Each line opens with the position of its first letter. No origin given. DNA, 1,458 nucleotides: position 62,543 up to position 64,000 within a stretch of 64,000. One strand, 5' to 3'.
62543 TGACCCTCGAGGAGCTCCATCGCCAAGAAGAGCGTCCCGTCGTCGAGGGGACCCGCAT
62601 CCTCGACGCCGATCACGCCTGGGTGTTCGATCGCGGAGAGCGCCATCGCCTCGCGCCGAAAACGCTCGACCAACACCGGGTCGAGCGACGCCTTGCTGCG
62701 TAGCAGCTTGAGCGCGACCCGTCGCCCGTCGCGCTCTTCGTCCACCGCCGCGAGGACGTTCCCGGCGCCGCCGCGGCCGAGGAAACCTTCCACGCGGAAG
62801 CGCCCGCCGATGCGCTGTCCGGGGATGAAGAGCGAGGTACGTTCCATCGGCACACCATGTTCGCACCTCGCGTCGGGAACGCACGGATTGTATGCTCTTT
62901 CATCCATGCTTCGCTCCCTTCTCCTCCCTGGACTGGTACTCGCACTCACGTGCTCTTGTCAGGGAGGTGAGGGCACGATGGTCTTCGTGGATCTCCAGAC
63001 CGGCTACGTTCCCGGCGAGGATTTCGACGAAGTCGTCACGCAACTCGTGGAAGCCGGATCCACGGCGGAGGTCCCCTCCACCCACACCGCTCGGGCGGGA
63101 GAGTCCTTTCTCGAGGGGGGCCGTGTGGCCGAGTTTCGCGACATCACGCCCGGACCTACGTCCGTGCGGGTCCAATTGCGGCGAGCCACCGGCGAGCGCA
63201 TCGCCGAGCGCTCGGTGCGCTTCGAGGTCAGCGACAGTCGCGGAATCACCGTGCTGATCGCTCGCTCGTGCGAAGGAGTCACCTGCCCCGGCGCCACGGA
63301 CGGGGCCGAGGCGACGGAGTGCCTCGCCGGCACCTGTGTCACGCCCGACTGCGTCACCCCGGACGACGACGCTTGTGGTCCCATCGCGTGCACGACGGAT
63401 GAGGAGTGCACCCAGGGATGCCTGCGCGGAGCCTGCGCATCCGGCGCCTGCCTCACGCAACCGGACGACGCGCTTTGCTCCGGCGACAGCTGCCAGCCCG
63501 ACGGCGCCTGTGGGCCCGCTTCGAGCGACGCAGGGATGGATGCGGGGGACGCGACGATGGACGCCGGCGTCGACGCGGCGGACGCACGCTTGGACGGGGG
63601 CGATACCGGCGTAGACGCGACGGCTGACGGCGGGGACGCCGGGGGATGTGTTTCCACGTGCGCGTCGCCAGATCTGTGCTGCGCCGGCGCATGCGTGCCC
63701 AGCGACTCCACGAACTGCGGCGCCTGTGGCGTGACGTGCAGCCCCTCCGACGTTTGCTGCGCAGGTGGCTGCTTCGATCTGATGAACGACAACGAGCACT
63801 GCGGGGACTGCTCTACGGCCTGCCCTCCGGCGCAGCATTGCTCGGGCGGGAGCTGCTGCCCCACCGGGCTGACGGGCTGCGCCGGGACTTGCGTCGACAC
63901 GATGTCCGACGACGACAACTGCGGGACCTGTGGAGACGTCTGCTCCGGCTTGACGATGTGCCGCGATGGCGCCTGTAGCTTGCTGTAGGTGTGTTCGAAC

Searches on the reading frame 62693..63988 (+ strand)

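Call 65: search_protein_families(library=pfam, proteins=[window:62693-63988:+], max_evalue=0.001)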
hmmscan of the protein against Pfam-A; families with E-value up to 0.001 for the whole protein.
window:62693-63988:+ (431 aa): 1 family
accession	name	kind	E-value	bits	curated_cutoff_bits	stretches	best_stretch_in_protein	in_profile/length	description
PF04885.19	Stig1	-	4.8e-12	46.6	24.1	2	337-388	31-82/85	Stigma-specific STIG1-like protein family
